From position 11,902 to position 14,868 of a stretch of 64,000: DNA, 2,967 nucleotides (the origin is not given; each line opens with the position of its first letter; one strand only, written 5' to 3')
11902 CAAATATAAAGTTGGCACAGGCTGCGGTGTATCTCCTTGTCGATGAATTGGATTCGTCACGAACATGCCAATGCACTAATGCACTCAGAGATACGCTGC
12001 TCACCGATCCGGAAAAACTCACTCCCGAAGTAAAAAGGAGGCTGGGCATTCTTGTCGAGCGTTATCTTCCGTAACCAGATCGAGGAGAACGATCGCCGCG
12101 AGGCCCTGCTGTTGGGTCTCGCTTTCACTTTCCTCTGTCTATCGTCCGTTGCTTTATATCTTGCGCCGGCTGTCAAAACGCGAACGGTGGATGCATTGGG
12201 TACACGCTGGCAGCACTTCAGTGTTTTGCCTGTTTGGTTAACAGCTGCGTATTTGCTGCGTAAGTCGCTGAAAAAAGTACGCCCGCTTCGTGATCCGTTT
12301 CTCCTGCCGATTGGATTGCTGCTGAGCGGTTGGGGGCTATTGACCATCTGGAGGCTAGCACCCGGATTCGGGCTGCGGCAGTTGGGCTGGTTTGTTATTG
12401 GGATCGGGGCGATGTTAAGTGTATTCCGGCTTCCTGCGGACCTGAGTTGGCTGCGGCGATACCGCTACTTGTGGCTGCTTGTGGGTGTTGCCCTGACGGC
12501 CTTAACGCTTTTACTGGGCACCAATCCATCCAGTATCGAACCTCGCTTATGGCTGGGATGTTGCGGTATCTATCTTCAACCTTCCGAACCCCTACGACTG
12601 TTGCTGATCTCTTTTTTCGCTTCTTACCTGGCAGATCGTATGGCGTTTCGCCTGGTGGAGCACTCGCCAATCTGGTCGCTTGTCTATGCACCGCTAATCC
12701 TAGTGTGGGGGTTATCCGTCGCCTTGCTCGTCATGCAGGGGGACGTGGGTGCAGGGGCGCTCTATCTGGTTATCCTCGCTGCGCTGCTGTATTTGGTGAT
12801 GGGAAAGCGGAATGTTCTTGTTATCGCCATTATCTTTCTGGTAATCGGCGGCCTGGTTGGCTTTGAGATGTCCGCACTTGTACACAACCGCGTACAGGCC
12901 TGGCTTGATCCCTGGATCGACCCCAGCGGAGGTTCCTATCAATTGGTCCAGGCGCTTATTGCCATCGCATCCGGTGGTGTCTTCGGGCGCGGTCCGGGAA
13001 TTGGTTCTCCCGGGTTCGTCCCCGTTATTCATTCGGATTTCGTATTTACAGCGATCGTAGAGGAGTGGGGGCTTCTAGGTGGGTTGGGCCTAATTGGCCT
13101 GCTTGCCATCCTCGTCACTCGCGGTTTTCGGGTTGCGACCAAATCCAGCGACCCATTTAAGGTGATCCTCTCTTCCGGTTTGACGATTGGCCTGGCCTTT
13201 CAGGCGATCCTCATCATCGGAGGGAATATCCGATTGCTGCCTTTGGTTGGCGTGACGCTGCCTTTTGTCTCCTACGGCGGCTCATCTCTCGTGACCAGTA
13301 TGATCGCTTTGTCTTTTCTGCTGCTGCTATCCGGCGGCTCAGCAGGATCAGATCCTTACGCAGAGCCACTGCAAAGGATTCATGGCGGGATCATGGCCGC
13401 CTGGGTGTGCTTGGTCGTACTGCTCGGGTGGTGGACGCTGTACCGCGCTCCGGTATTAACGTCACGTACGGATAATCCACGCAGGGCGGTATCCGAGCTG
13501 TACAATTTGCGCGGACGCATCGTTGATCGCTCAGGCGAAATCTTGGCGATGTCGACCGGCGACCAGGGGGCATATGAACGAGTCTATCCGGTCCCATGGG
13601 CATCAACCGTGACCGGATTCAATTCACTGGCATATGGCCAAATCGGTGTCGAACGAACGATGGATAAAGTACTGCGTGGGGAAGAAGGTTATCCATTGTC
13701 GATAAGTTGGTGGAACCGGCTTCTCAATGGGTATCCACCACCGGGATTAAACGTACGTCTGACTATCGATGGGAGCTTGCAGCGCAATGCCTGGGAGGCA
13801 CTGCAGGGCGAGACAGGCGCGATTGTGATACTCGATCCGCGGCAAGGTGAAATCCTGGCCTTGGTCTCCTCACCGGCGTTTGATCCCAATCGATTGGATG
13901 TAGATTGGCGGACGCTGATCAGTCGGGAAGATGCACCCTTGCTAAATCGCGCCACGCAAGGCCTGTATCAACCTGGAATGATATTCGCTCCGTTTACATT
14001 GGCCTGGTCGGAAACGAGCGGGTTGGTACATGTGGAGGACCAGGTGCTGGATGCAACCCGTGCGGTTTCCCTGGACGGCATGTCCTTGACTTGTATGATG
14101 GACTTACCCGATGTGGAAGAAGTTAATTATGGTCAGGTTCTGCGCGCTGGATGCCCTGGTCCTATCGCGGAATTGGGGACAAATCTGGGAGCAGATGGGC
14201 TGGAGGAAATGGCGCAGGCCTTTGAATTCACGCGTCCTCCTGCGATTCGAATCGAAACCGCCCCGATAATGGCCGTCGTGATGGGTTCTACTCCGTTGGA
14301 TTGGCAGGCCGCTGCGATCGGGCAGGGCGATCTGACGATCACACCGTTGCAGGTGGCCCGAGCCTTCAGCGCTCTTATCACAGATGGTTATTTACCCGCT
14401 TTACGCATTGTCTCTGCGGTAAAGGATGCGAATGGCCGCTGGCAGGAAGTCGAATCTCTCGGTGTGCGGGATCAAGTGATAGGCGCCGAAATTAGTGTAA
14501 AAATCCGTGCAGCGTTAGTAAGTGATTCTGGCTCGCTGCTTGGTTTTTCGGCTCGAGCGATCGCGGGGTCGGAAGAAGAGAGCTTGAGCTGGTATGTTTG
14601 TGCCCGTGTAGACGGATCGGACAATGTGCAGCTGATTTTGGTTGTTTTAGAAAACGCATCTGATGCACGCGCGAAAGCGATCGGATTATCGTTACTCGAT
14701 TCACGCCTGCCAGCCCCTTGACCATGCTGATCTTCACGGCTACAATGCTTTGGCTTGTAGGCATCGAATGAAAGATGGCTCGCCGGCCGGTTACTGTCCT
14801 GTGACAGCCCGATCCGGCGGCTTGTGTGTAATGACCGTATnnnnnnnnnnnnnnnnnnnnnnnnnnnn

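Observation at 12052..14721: Natural SEDS-bPBP fusion in which the transpeptidase active-site motifs all appear to be lost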

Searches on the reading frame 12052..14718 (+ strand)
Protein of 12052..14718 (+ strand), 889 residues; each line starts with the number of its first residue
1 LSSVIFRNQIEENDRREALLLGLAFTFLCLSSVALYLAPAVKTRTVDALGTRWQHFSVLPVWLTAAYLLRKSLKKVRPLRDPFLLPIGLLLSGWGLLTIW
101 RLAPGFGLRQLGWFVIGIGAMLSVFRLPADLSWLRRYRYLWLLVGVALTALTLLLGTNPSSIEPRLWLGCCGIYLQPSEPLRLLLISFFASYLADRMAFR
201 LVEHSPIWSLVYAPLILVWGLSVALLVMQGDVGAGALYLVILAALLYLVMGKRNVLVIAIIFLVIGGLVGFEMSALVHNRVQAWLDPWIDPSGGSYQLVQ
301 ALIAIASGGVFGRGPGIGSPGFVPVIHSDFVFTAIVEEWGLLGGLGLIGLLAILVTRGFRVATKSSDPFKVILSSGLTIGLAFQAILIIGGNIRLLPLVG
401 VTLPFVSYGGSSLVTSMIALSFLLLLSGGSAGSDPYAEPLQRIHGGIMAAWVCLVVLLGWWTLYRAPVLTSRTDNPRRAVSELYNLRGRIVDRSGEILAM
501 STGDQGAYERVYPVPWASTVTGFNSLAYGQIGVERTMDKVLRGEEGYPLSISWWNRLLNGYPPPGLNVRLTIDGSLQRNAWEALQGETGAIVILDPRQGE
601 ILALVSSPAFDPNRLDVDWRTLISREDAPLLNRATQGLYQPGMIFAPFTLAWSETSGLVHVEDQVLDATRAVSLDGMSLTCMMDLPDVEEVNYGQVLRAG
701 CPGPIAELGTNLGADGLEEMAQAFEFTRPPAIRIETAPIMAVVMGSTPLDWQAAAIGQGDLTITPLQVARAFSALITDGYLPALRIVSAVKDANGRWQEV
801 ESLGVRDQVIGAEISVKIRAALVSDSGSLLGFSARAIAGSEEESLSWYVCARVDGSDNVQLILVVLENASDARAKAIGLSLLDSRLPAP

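Call 3: search_protein_families(library=pfam, proteins=[window:12052-14718:+], max_evalue=1)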
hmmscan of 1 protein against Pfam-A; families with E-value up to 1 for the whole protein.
window:12052-14718:+ (889 aa): 6 families
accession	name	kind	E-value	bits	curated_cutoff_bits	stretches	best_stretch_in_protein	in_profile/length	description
PF01098.24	FTSW_RODA_SPOVE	-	3.1e-64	217.7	26.4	1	107-425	38-349/356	Cell cycle protein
PF00905.27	Transpeptidase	-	1.9e-21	77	22.1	1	589-824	1-217/299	Penicillin binding protein transpeptidase domain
PF21922.1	PBP_dimer_2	-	1.8e-11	44.6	27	1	487-568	1-83/83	Penicillin binding protein A dimerisation domain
PF20969.2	MASE11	-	0.0059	17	27.3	1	211-279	63-127/168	MASE11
PF03717.20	PBP_dimer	-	0.009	16.9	24.4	0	528-547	145-164/180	Penicillin-binding Protein dimerisation domain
PF01372.22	Melittin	-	0.058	13.8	20.6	1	117-138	1-24/26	Melittin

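Call 4: search_protein_families(library=ncbifam, proteins=[window:12052-14718:+], max_evalue=0.01)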
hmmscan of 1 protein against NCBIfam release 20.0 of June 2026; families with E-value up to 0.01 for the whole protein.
window:12052-14718:+ (889 aa): 21 families
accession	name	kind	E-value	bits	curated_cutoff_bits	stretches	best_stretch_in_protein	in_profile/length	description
TIGR02614.1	ftsW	equivalog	3.7e-66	223.7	337.5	1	107-426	38-353/357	putative lipid II flippase FtsW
TIGR02210.1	rodA_shape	equivalog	2.7e-55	187.9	336.7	1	83-424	3-350/357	rod shape-determining protein RodA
TIGR02615.1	spoVE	exception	5.1e-48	164.3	448.8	1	108-427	39-353/354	stage V sporulation protein E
TIGR03423.1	pbp2_mrdA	equivalog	1.8e-42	145.7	455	1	527-815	183-490/593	penicillin-binding protein 2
NF008042.0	PRK10774.1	equivalog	1.5e-29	103.2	493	1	115-425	81-387/405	cell division protein FtsW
NF008060.0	PRK10794.1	equivalog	4.4e-27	95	590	1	82-422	18-355/370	peptidoglycan glycosyltransferase MrdB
TIGR02214.1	spoVD_pbp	equivalog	6.4e-27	94.2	688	1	516-822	153-468/636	stage V sporulation protein D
NF008061.0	PRK10795.1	equivalog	6.2e-24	84.5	962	1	528-661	206-349/634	peptidoglycan DD-transpeptidase MrdA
NF051842.1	PBP4_5_Efaec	equivalog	1.2e-23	83.3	700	1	529-789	291-563/668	penicillin-binding protein PBP4(5)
NF037961.1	RodA_shape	subfamily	6.8e-22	78.3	150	1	294-423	272-404/415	rod shape-determining protein RodA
NF053573.1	PBP2_PenA_Neis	exception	1e-11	44.1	1105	1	518-665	176-332/572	peptidoglycan D,D-transpeptidase PBP2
NF000406.1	MECB_PBP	exception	7.9e-11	41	1450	1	529-633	278-394/674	PBP2a family beta-lactam-resistant peptidoglycan transpeptidase MecB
NF000237.1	MECA_PBP2A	equivalog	1.1e-09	37.1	750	1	528-633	278-394/668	PBP2a family beta-lactam-resistant peptidoglycan transpeptidase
NF000410.1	MECA1_pure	exception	2.8e-08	32.4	1480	1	528-634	277-393/666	PBP2a family beta-lactam-resistant peptidoglycan transpeptidase MecA1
NF000407.1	MECC_PBP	exception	3.4e-08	32.2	1500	1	528-634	275-392/665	PBP2a family beta-lactam-resistant peptidoglycan transpeptidase MecC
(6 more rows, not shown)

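Call 8: find_homologous_proteins(query=window:12052-14718:+, max_evalue=1e-10)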
Query window:12052-14718:+ (889 aa): 3724 proteins with E <= 1e-10 among 8000 candidates; the best 120 are listed.
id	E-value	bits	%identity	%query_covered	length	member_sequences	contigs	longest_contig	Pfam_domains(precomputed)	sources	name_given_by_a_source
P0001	0.0e+0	1964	100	100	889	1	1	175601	PF01098.25,PF21922.2,PF00905.28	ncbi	-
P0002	0.0e+0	1962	100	100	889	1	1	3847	PF01098.25,PF21922.2,PF00905.28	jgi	-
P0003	0.0e+0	1817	91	100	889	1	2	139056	PF01098.25,PF21922.2,PF00905.28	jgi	-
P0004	0.0e+0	1790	90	100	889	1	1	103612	PF01098.25,PF21922.2,PF00905.28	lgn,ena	-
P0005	0.0e+0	1727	87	100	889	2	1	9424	PF01098.25,PF21922.2,PF00905.28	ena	-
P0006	0.0e+0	1512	76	100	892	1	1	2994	PF01098.25,PF21922.2,PF00905.28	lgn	-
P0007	0.0e+0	1501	74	100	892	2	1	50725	PF01098.25,PF21922.2,PF00905.28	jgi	-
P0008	0.0e+0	1492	73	100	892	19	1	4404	PF01098.25,PF21922.2,PF00905.28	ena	-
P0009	0.0e+0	1456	72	99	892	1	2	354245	PF01098.25,PF21922.2,PF00905.28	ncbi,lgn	-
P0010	0.0e+0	1102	58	99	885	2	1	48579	PF01098.25,PF21922.2,PF00905.28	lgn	-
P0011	0.0e+0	1073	55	99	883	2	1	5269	PF01098.25,PF21922.2,PF00905.28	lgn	-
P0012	0.0e+0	1062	56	99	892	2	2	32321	PF01098.25,PF21922.2,PF00905.28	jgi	jgi:cell division protein FtsW (lipid II flippase)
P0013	0.0e+0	1036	54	99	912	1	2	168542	PF01098.25,PF21922.2,PF00905.28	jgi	jgi:cell division protein FtsW (lipid II flippase)/cell division protein FtsI/penicillin-binding pro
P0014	1.1e-287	975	52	99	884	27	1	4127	PF01098.25,PF21922.2,PF00905.28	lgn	-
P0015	3.5e-287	974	51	98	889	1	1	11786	PF01098.25,PF21922.2,PF00905.28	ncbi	-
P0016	8.2e-281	953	51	98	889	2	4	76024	PF01098.25,PF21922.2,PF00905.28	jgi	jgi:cell division protein FtsW (lipid II flippase)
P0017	1.8e-280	952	51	99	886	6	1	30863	PF01098.25,PF21922.2,PF00905.28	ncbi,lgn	-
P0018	4.2e-280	950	52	99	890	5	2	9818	PF01098.25,PF21922.2,PF00905.28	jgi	jgi:cell division protein FtsW (lipid II flippase)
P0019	5.5e-277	940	51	94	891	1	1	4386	PF01098.25,PF21922.2,PF00905.28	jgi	jgi:cell division protein FtsW (lipid II flippase)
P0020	5.5e-277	940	50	100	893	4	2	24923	PF01098.25,PF21922.2,PF00905.28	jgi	-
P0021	1.9e-276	938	50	99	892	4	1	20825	PF01098.25,PF21922.2,PF00905.28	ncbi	-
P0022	5.9e-276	937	51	98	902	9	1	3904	PF01098.25,PF21922.2,PF00905.28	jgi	jgi:cell division protein FtsW (lipid II flippase)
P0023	8.6e-276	936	51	99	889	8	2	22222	PF01098.25,PF21922.2,PF00905.28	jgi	jgi:cell division protein FtsW (lipid II flippase)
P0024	2.9e-274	931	50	99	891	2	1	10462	PF01098.25,PF21922.2,PF00905.28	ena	-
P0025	8.1e-273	926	48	100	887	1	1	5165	PF01098.25,PF21922.2,PF00905.28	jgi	jgi:cell division protein FtsW (lipid II flippase)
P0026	8.5e-273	926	50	99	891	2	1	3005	PF01098.25,PF21922.2,PF00905.28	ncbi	-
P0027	8.6e-273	926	49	99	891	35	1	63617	PF01098.25,PF21922.2,PF00905.28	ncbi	-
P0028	2.1e-272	925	51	100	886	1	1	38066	PF01098.25,PF21922.2,PF00905.28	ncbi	ncbi:MAG: FtsW/RodA/SpoVE family cell cycle protein [Chloroflexota bacterium]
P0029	7.7e-272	923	51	99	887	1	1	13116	PF01098.25,PF21922.2,PF00905.28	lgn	-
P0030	8.7e-272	923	50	100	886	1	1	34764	PF01098.25,PF21922.2,PF00905.28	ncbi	-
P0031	8.8e-272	923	52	99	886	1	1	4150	PF01098.25,PF21922.2,PF00905.28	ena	-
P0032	2.6e-271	921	50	99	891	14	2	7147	PF01098.25,PF21922.2,PF00905.28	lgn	-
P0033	1.0e-270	919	49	99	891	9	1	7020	PF01098.25,PF21922.2,PF00905.28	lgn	-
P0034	1.4e-270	919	50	98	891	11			PF01098.25,PF21922.2,PF00905.28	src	-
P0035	1.5e-270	919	50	99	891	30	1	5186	PF01098.25,PF21922.2,PF00905.28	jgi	jgi:cell division protein FtsW (lipid II flippase)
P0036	2.4e-270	918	50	96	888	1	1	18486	PF01098.25,PF21922.2,PF00905.28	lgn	-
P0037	6.3e-270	917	50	94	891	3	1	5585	PF01098.25,PF21922.2,PF00905.28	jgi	jgi:cell division protein FtsW (lipid II flippase)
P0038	1.1e-269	916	49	99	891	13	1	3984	PF01098.25,PF21922.2,PF00905.28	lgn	-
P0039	1.3e-268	912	49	99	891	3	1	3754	PF01098.25,PF21922.2,PF00905.28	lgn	-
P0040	1.4e-268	912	48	100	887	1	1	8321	PF01098.25,PF21922.2,PF00905.28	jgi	-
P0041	2.2e-268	912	48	99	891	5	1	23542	PF01098.25,PF21922.2,PF00905.28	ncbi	ncbi:MAG: FtsW/RodA/SpoVE family cell cycle protein [Anaerolineales bacterium]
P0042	2.2e-268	912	50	99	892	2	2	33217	PF01098.25,PF21922.2,PF00905.28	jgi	jgi:cell division protein FtsW (lipid II flippase)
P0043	3.8e-268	911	49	99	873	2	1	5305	PF01098.25,PF21922.2,PF00905.28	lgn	-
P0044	6.4e-268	910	49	99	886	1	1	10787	PF01098.25,PF21922.2,PF00905.28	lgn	-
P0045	7.1e-268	910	49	99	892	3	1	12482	PF03717.21,PF01098.25,PF21922.2,PF00905.28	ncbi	-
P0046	9.2e-268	909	50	99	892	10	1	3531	PF01098.25,PF21922.2,PF00905.28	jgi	-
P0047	2.6e-267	908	48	98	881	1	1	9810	PF01098.25,PF21922.2,PF00905.28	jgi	jgi:cell division protein FtsW (lipid II flippase)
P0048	3.0e-266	904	51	99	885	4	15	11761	PF01098.25,PF21922.2,PF00905.28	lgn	-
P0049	3.6e-266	904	49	94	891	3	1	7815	PF01098.25,PF21922.2,PF00905.28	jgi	-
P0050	2.5e-265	901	50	99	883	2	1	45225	PF01098.25,PF21922.2,PF00905.28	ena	-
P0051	1.2e-264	899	49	99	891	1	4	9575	PF01098.25,PF21922.2,PF00905.28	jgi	jgi:cell division protein FtsW (lipid II flippase)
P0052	1.9e-264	898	49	99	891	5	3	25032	PF01098.25,PF21922.2,PF00905.28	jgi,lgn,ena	-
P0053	2.5e-264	898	50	94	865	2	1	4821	PF01098.25,PF21922.2,PF00905.28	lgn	-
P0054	9.5e-264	896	49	99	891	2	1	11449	PF01098.25,PF21922.2,PF00905.28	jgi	-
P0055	2.5e-263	895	50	98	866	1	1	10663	PF01098.25,PF21922.2,PF00905.28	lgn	-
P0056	5.6e-263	894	50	97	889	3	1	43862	PF03717.21,PF01098.25,PF21922.2,PF00905.28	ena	-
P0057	1.1e-262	893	46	99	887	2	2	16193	PF01098.25,PF21922.2,PF00905.28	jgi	-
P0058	8.4e-262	890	48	95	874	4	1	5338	PF01098.25,PF21922.2,PF00905.28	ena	-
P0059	1.1e-261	889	51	98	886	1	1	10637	PF01098.25,PF21922.2,PF00905.28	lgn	-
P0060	1.1e-261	889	49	98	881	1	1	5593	PF01098.25,PF21922.2,PF00905.28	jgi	jgi:cell division protein FtsW (lipid II flippase)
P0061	2.4e-261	888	47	99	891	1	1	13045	PF01098.25,PF21922.2,PF00905.28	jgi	jgi:cell division protein FtsW (lipid II flippase)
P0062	7.1e-261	887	49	99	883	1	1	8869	PF03717.21,PF01098.25,PF21922.2,PF00905.28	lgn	-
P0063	2.6e-260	885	47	99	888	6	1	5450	PF01098.25,PF21922.2,PF00905.28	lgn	-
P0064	5.2e-260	884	46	99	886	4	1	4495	PF01098.25,PF21922.2,PF00905.28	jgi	jgi:cell division protein FtsW (lipid II flippase)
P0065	1.2e-259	883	49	94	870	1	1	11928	PF01098.25,PF21922.2,PF00905.28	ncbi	-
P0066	2.7e-259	881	49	98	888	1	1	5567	PF01098.25,PF21922.2,PF00905.28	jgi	jgi:cell division protein FtsW (lipid II flippase)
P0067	1.3e-258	879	48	99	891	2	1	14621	PF01098.25,PF21922.2,PF00905.28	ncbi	-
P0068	1.5e-258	879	49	99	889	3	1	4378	PF03717.21,PF01098.25,PF21922.2,PF00905.28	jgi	jgi:cell division protein FtsW (lipid II flippase)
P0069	4.1e-258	878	49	90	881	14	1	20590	PF01098.25,PF21922.2,PF00905.28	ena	-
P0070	6.8e-258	877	47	100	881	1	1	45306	PF01098.25,PF21922.2,PF00905.28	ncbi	-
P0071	2.0e-257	875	46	99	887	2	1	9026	PF01098.25,PF21922.2,PF00905.28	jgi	jgi:cell division protein FtsW (lipid II flippase)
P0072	7.5e-257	873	48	99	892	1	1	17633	PF01098.25,PF21922.2,PF00905.28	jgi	jgi:cell division protein FtsW (lipid II flippase)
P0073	2.2e-256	872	47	100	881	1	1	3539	PF01098.25,PF21922.2,PF00905.28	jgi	jgi:cell division protein FtsW (lipid II flippase)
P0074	3.0e-256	871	48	99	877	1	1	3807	PF01098.25,PF21922.2,PF00905.28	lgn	-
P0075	7.5e-256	870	48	94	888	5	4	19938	PF01098.25,PF21922.2,PF00905.28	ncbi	-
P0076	1.2e-255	869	47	98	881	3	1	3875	PF01098.25,PF21922.2,PF00905.28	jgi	jgi:cell division protein FtsW (lipid II flippase)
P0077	5.5e-255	867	46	99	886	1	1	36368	PF01098.25,PF21922.2,PF00905.28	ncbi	-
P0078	5.9e-255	867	48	99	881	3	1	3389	PF01098.25,PF21922.2,PF00905.28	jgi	jgi:cell division protein FtsW (lipid II flippase)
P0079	6.7e-254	864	48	99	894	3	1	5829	PF01098.25,PF21922.2,PF00905.28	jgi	jgi:cell division protein FtsW (lipid II flippase)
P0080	1.7e-253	862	49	99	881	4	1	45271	PF01098.25,PF21922.2,PF00905.28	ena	-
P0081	1.8e-253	862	49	98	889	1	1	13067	PF01098.25,PF21922.2,PF00905.28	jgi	jgi:cell division protein FtsW (lipid II flippase)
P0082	3.3e-253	861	49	98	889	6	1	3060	PF01098.25,PF21922.2,PF00905.28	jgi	-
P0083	9.1e-253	860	50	98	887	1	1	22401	PF01098.25,PF21922.2,PF00905.28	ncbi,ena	-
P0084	2.6e-252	858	48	98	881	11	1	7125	PF01098.25,PF21922.2,PF00905.28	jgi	jgi:cell division protein FtsW (lipid II flippase)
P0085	2.8e-252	858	48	99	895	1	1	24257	PF01098.25,PF21922.2,PF00905.28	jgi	jgi:cell division protein FtsW (lipid II flippase)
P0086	3.6e-252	858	47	99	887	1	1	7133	PF01098.25,PF21922.2,PF00905.28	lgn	-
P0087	2.0e-248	845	49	97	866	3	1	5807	PF01098.25,PF21922.2,PF00905.28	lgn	-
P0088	3.5e-248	845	47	100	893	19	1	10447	PF01098.25,PF21922.2,PF00905.28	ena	-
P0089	1.0e-247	843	46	99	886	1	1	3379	PF01098.25,PF21922.2,PF00905.28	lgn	-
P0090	1.3e-247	843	48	99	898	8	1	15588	PF01098.25,PF00905.28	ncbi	-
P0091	1.6e-247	842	48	98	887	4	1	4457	PF01098.25,PF21922.2,PF00905.28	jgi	jgi:cell division protein FtsW (lipid II flippase)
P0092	1.7e-247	842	49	98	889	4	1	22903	PF01098.25,PF21922.2,PF00905.28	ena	-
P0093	2.8e-247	842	47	99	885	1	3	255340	PF01098.25,PF21922.2,PF00905.28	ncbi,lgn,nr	ncbi:MAG: FtsW/RodA/SpoVE family cell cycle protein [Anaerolineales bacterium]|nr:FtsW/RodA/SpoVE fa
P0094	4.7e-247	841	46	99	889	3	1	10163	PF01098.25,PF21922.2,PF00905.28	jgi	jgi:cell division protein FtsW (lipid II flippase)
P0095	5.1e-247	841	48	98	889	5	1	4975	PF01098.25,PF21922.2,PF00905.28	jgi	-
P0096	5.3e-247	841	46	98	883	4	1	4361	PF01098.25,PF21922.2,PF00905.28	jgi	jgi:cell division protein FtsW (lipid II flippase)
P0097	7.5e-247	840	46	98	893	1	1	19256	PF01098.25,PF21922.2,PF00905.28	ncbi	-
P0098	1.2e-246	840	48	98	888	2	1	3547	PF01098.25,PF21922.2,PF00905.28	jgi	jgi:cell division protein FtsW (lipid II flippase)/cell division protein FtsI/penicillin-binding pro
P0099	1.6e-246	839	47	99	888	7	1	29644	PF01098.25,PF21922.2,PF00905.28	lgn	-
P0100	4.8e-246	838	46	98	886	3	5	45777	PF01098.25,PF21922.2,PF00905.28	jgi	jgi:cell division protein FtsW (lipid II flippase)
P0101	4.9e-246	838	48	99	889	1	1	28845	PF01098.25,PF21922.2,PF00905.28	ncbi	-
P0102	9.4e-246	837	48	94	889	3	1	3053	PF01098.25,PF21922.2,PF00905.28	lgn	-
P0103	1.4e-245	836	46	98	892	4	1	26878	PF01098.25,PF21922.2,PF00905.28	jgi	jgi:cell division protein FtsW (lipid II flippase)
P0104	1.6e-245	836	46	98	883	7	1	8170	PF03717.21,PF01098.25,PF21922.2,PF00905.28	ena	-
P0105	7.8e-245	834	47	99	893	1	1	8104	PF01098.25,PF21922.2,PF00905.28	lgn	-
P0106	8.5e-245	833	46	99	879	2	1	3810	PF01098.25,PF21922.2,PF00905.28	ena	-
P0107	1.2e-244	833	47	98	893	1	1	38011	PF01098.25,PF21922.2,PF00905.28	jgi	jgi:cell division protein FtsW (lipid II flippase)/cell division protein FtsI/penicillin-binding pro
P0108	1.7e-244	832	46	99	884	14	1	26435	PF01098.25,PF21922.2,PF00905.28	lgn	-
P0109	9.7e-244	830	46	99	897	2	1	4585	PF01098.25,PF21922.2,PF00905.28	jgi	-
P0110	1.0e-243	830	46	99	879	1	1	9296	PF01098.25,PF21922.2,PF00905.28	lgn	-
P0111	1.6e-243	829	48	98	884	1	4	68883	PF01098.25,PF21922.2,PF00905.28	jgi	jgi:cell division protein FtsW (lipid II flippase)/cell division protein FtsI/penicillin-binding pro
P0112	2.1e-243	829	48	95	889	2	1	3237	PF01098.25,PF21922.2,PF00905.28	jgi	jgi:cell division protein FtsW (lipid II flippase)/cell division protein FtsI/penicillin-binding pro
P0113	2.3e-243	829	47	98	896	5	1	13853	PF01098.25,PF21922.2,PF00905.28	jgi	jgi:cell division protein FtsW (lipid II flippase)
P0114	3.3e-243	828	46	99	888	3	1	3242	PF01098.25,PF21922.2,PF00905.28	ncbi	ncbi:MAG: FtsW/RodA/SpoVE family cell cycle protein [Anaerolineales bacterium]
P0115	4.9e-243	828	47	98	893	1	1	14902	PF01098.25,PF21922.2,PF00905.28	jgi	jgi:cell division protein FtsW (lipid II flippase)/cell division protein FtsI/penicillin-binding pro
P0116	7.0e-243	827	49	90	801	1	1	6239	PF01098.25,PF21922.2,PF00905.28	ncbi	-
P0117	1.1e-242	826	47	98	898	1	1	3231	PF01098.25,PF21922.2,PF00905.28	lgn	-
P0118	1.2e-242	826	47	98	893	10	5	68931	PF01098.25,PF21922.2,PF00905.28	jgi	-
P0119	1.4e-242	826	45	99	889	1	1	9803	PF01098.25,PF21922.2,PF00905.28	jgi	jgi:cell division protein FtsW (lipid II flippase)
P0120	3.4e-242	825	48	94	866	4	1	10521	PF01098.25,PF21922.2,PF00905.28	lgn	-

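Call 10: find_encoding_contigs(protein=P0001, flank=10000, max_places=3)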
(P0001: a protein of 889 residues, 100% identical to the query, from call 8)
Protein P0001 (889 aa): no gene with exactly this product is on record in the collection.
